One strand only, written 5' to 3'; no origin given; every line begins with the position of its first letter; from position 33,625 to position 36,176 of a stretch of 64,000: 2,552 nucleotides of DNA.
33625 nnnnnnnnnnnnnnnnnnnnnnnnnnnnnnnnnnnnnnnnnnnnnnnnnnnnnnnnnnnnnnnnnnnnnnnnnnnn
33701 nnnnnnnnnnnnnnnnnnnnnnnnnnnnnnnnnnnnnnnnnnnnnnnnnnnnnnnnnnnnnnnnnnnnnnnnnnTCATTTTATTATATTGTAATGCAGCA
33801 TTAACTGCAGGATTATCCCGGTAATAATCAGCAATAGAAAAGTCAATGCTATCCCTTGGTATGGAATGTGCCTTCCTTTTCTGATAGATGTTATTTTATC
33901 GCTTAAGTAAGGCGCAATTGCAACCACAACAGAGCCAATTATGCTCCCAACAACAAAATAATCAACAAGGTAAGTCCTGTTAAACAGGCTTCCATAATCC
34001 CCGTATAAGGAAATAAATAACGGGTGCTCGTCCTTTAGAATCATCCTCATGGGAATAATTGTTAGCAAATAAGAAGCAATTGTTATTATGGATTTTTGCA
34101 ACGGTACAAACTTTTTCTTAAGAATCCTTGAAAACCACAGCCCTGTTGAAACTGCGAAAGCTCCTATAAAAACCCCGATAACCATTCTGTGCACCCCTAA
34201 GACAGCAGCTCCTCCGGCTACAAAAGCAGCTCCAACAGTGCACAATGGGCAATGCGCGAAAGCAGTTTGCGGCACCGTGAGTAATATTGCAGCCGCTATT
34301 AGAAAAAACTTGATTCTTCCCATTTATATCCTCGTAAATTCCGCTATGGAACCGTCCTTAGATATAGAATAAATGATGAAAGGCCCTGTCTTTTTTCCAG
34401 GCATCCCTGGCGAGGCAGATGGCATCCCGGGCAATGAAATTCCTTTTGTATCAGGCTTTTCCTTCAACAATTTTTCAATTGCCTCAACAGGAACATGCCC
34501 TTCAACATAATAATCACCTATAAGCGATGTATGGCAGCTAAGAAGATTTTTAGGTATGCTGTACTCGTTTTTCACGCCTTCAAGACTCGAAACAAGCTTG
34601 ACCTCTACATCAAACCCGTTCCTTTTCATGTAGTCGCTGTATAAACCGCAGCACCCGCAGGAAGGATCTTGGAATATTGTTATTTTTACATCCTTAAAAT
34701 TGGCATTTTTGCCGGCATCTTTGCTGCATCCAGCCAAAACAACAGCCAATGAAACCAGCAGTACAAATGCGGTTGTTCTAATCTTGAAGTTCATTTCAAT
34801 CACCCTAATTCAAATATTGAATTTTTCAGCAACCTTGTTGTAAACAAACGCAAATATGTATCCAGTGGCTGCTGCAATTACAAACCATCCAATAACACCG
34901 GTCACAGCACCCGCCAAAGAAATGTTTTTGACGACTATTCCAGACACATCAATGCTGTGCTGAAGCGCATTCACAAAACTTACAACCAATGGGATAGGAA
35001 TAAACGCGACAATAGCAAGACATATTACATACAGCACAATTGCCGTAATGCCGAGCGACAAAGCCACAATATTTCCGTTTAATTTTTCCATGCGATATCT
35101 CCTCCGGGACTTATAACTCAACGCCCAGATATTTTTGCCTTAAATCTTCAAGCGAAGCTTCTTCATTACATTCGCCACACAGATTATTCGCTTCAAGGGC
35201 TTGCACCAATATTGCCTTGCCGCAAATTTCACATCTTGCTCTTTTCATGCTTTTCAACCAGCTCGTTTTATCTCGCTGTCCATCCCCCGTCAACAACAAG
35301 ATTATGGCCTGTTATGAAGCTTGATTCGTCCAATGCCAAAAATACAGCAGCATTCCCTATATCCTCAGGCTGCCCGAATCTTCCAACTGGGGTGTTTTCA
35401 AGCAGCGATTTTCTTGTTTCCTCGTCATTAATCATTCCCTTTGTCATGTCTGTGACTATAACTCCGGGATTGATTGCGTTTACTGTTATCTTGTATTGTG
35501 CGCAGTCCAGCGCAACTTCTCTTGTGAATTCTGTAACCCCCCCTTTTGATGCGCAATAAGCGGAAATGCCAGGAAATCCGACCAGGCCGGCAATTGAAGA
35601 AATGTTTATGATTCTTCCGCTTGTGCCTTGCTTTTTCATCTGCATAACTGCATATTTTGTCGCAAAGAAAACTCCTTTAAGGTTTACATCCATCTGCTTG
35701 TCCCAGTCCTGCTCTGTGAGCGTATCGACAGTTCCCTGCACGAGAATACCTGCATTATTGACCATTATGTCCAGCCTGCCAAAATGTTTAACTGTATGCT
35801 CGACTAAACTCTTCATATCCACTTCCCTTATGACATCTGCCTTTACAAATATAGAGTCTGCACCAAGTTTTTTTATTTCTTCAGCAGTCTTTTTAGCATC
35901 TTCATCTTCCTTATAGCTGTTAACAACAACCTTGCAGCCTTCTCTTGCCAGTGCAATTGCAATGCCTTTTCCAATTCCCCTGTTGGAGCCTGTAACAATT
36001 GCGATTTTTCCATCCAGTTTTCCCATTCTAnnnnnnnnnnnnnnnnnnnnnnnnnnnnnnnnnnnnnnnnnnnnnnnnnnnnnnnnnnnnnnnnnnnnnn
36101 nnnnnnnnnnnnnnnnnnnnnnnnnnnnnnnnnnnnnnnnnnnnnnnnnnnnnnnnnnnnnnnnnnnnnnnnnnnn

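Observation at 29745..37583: Copper/metal-homeostasis island with unusual small metal-binding proteins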

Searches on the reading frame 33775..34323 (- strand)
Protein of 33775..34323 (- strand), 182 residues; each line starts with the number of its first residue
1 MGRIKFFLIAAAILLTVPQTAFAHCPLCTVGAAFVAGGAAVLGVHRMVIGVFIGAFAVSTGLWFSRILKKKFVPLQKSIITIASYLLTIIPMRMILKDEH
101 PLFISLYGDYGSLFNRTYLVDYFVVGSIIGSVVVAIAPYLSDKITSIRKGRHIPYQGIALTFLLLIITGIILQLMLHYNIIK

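Call 3: search_protein_families(library=pfam, max_evalue=0.01, proteins=[window:33775-34323:-])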
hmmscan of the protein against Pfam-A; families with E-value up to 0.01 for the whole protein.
window:33775-34323:- (182 aa): 0 families

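Call 9: search_protein_families(library=ncbifam, max_evalue=0.1, proteins=[window:33775-34323:-])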
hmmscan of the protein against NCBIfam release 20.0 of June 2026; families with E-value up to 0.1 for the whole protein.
window:33775-34323:- (182 aa): 0 families

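Call 27: find_homologous_proteins(query=window:33775-34323:-, max_evalue=0.001)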
Query window:33775-34323:- (182 aa): 164 proteins with E <= 0.001 among 697 candidates; the best 120 are listed.
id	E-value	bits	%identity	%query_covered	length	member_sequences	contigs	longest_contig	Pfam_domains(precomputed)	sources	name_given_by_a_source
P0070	2.3e-109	381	100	100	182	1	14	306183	-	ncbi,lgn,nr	ncbi:hypothetical protein HYW20_05210 [Candidatus Woesearchaeota archaeon]|nr:hypothetical protein [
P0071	2.4e-80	287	70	100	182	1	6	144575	-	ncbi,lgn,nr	ncbi:hypothetical protein HYV80_06155 [Candidatus Woesearchaeota archaeon]|nr:hypothetical protein [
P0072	4.7e-80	286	72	100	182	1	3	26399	-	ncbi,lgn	-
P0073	2.0e-78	280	69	100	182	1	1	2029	-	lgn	-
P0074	1.1e-77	278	71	99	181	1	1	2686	-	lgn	-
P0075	5.5e-77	276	69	99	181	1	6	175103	-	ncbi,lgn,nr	ncbi:hypothetical protein HYX08_00800 [Candidatus Woesearchaeota archaeon]|nr:hypothetical protein [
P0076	1.1e-76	275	71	99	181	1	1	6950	-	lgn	-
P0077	4.0e-76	273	71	98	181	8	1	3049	-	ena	-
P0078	7.5e-75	269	71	94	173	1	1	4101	-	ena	-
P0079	2.9e-73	264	68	97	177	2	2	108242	-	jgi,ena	-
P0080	3.3e-73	263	66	100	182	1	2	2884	-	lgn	-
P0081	2.0e-72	261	66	98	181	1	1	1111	-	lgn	-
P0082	4.3e-71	257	67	96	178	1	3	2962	-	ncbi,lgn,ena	-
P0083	1.1e-66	242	62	97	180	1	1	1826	-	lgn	-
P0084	2.6e-55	205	56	86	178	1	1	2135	-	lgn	-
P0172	2.0e-45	173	52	88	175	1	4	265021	-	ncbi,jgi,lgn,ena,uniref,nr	ncbi:MAG: hypothetical protein COU11_03840 [Candidatus Harrisonbacteria bacterium CG10_big_fil_rev_8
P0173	2.5e-45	173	49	90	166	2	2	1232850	-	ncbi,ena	-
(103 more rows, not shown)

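Call 35: find_encoding_contigs(protein=P0172, flank=8000, max_places=2)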
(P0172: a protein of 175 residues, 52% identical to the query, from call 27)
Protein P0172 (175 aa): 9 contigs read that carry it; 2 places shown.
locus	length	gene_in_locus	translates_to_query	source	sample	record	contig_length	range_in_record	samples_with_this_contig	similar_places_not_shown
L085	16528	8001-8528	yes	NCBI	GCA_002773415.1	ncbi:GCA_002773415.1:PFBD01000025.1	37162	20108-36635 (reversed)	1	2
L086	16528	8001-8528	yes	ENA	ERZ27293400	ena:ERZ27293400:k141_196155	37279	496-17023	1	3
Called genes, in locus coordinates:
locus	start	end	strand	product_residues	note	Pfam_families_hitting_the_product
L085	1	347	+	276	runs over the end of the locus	PF00512:HisKA, PF02518:HATPase_c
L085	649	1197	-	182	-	PF07681:DoxX (weak)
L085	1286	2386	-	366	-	PF01321:Creatinase_N, PF00557:Peptidase_M24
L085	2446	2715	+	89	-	PF02583:Trns_repr_metal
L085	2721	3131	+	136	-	PF03625:DUF302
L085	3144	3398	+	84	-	PF18926:DUF5676 (weak)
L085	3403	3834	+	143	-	-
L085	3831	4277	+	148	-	-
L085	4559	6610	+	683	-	PF00122:E1-E2_ATPase, PF00702:Hydrolase, PF08282:Hydrolase_3 (faint)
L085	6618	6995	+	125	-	PF13781:DoxX_3 (weak)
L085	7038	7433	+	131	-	-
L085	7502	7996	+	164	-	PF04214:DUF411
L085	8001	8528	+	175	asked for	-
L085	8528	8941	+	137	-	-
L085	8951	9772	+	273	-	-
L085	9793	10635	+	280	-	PF13387:Lnb_N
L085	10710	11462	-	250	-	-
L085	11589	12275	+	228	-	PF01149:Fapy_DNA_glyco, PF05833:NFACT_N (faint), PF06831:H2TH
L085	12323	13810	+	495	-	PF25973:BSH_CzcB (weak)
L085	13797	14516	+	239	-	PF00005:ABC_tran, PF02463:SMC_N, PF13555:AAA_29 (weak), PF13304:AAA_21 (weak)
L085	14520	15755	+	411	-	PF12704:MacB_PCD, PF02687:FtsX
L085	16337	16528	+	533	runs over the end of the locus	PF00437:T2SSE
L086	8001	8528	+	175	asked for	-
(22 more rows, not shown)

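Call 36: find_encoding_contigs(protein=P0173, flank=8000, max_places=2)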
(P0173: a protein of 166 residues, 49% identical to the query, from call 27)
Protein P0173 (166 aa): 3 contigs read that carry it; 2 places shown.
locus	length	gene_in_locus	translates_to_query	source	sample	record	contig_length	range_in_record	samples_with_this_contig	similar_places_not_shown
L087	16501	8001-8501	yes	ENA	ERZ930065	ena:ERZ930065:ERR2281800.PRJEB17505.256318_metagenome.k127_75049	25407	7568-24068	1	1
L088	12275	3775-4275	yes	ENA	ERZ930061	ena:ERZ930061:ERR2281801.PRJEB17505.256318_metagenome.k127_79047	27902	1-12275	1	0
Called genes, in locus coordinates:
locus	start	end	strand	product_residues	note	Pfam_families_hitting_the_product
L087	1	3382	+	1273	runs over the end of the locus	PF00270:DEAD, PF00271:Helicase_C, PF21010:HA2_C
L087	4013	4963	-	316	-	PF01048:PNP_UDP_1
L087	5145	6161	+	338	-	PF03951:Gln-synt_N, PF00120:Gln-synt_C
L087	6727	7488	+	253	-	PF13098:Thioredoxin_2 (weak), PF13462:Thioredoxin_4, PF01323:DSBA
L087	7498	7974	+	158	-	PF04214:DUF411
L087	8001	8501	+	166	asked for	-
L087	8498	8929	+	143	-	-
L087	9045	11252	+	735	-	PF00403:HMA, PF00122:E1-E2_ATPase, PF00702:Hydrolase, PF08282:Hydrolase_3 (faint)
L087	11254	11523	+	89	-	PF02583:Trns_repr_metal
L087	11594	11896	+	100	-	-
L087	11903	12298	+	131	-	PF09997:DUF2238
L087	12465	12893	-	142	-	PF08570:DUF1761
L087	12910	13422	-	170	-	-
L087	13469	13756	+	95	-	-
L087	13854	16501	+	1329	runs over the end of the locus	?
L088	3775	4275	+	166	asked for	-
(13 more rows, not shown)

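Call 60: search_protein_families(library=pfam, max_evalue=0.01, proteins=[L085:8951-9772:+, L085:3403-3834:+])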
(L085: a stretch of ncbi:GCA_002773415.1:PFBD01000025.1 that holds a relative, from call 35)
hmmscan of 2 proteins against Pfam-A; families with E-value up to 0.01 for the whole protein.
L085:8951-9772:+ (273 aa): 0 families

L085:3403-3834:+ (143 aa): 0 families

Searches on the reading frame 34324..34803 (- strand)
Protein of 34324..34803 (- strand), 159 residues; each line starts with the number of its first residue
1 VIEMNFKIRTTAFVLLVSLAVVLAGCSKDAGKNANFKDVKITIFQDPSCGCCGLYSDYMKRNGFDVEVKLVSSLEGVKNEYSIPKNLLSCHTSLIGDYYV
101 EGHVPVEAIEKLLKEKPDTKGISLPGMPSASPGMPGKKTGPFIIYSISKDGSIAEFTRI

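Call 3: search_protein_families(library=pfam, max_evalue=0.01, proteins=[window:34324-34803:-])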
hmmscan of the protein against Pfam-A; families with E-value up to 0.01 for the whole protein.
window:34324-34803:- (159 aa): 1 family
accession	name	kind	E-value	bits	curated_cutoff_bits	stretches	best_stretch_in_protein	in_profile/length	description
PF04214.18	DUF411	-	3e-23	81.7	27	1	88-134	2-48/48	Protein of unknown function, DUF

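Call 9: search_protein_families(library=ncbifam, max_evalue=0.1, proteins=[window:34324-34803:-])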
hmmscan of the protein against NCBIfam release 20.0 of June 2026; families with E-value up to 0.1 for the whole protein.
window:34324-34803:- (159 aa): 0 families

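Call 24: search_solved_structures(query=window:34324-34803:-, max_evalue=0.01, show_alignments=1)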
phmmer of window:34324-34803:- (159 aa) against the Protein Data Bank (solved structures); distinct sequences matched with E-value up to 0.01: 1.
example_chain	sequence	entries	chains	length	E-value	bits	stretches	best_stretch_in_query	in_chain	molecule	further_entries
6wis_A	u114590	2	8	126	3.9e-20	75.7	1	40-152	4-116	DUF411 domain-containing protein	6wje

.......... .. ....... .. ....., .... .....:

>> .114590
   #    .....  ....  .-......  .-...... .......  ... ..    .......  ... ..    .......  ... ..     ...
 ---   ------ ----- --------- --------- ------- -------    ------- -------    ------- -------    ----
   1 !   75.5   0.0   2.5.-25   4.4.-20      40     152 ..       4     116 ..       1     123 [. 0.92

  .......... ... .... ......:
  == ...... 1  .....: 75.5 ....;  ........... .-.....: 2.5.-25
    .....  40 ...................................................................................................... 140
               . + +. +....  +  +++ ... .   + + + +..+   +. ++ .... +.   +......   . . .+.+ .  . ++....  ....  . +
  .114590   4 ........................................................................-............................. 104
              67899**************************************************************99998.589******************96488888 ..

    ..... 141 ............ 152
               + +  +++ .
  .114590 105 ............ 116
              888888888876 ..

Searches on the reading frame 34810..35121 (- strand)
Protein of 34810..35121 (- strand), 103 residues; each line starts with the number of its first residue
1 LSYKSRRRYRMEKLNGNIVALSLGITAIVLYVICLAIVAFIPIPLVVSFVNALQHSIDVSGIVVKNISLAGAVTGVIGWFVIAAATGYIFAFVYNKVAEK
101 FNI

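Call 3: search_protein_families(library=pfam, max_evalue=0.01, proteins=[window:34810-35121:-])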
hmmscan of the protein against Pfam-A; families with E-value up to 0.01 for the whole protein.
window:34810-35121:- (103 aa): 1 family
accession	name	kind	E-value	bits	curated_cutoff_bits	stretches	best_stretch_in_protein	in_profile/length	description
PF18926.5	DUF5676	-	2.7e-15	57.4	27.6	1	19-96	5-81/82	2TM family of unknown function (DUF5676)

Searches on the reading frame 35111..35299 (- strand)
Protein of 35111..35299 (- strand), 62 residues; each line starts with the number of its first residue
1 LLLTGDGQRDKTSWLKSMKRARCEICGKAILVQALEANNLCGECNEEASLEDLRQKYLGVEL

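Call 4: search_protein_families(library=pfam, max_evalue=0.01, proteins=[window:35111-35299:-])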
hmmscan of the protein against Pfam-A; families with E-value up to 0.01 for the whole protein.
window:35111-35299:- (62 aa): 1 family
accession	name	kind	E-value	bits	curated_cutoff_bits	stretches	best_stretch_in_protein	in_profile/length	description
PF18912.6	DZR_2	-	0.0069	16.6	27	1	18-44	34-55/56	Double zinc ribbon domain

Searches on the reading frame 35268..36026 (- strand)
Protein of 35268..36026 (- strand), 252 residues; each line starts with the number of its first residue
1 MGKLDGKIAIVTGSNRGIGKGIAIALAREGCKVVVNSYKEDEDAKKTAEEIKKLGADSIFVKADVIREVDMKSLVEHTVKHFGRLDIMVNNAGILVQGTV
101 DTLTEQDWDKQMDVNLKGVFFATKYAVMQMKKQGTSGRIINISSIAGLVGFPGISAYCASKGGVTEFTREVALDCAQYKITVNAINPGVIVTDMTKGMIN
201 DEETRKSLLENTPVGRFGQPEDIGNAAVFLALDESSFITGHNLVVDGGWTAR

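Call 4: search_protein_families(library=pfam, max_evalue=0.01, proteins=[window:35268-36026:-])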
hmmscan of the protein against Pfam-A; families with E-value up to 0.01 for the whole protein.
window:35268-36026:- (252 aa): 4 families
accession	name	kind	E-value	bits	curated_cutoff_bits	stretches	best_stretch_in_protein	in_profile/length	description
PF13561.12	adh_short_C2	-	1.7e-72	244.2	27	1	15-250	5-236/236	Enoyl-(Acyl carrier protein) reductase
PF00106.31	adh_short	-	6.1e-62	209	26.6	1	7-200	1-192/195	short chain dehydrogenase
PF08659.16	KR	-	2.7e-15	57.2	22.6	1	10-161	4-153/180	KR domain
PF23441.1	SDR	-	1.5e-05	25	27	1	10-248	11-254/258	SDR-like rossmann domain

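Call 51: search_solved_structures(query=window:35268-36026:-, max_evalue=1e-30)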
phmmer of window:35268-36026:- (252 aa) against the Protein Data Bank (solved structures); distinct sequences matched with E-value up to 1e-30: 342 (the best 60 are shown).
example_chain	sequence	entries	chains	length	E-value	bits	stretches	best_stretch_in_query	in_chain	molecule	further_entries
2uvd_A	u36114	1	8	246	7e-63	215.4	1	4-249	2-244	3-OXOACYL-(ACYL-CARRIER-PROTEIN) REDUCTASE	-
3osu_A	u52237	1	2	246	1.9e-58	200.9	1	7-249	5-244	3-oxoacyl-[acyl-carrier-protein] reductase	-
3sj7_A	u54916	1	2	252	2.1e-58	200.7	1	7-249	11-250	3-oxoacyl-(Acyl-carrier-protein) reductase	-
4jro_A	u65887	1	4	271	1.2e-56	195.1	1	4-249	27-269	FabG protein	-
4ni5_A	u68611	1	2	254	4.8e-56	193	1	6-251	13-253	Oxidoreductase, short-chain dehydrogenase/reductase family protein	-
8yai_A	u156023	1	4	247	1.7e-55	191.3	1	1-251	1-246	SDR family oxidoreductase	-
8yau_A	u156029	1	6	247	1.7e-55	191.2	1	1-251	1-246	SDR family oxidoreductase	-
8yav_A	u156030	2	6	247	2.6e-55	190.6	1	1-251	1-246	SDR family oxidoreductase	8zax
2hq1_A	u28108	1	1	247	4.8e-55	189.8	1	4-249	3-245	Glucose/ribitol dehydrogenase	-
2et6_A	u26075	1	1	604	5.7e-55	189.5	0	4-249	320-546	(3R)-hydroxyacyl-CoA dehydrogenase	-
7sub_A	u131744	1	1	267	2.7e-54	187.3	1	1-249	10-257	3-oxoacyl-reductase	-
4z9y_A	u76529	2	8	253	3.3e-54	187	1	4-252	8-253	2-deoxy-D-gluconate 3-dehydrogenase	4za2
1rwb_A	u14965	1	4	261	3.6e-54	186.9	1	4-250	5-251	Glucose 1-dehydrogenase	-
1g6k_A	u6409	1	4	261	3.7e-54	186.9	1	4-250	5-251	GLUCOSE 1-DEHYDROGENASE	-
1gco_A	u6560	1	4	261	6.7e-54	186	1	4-250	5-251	GLUCOSE DEHYDROGENASE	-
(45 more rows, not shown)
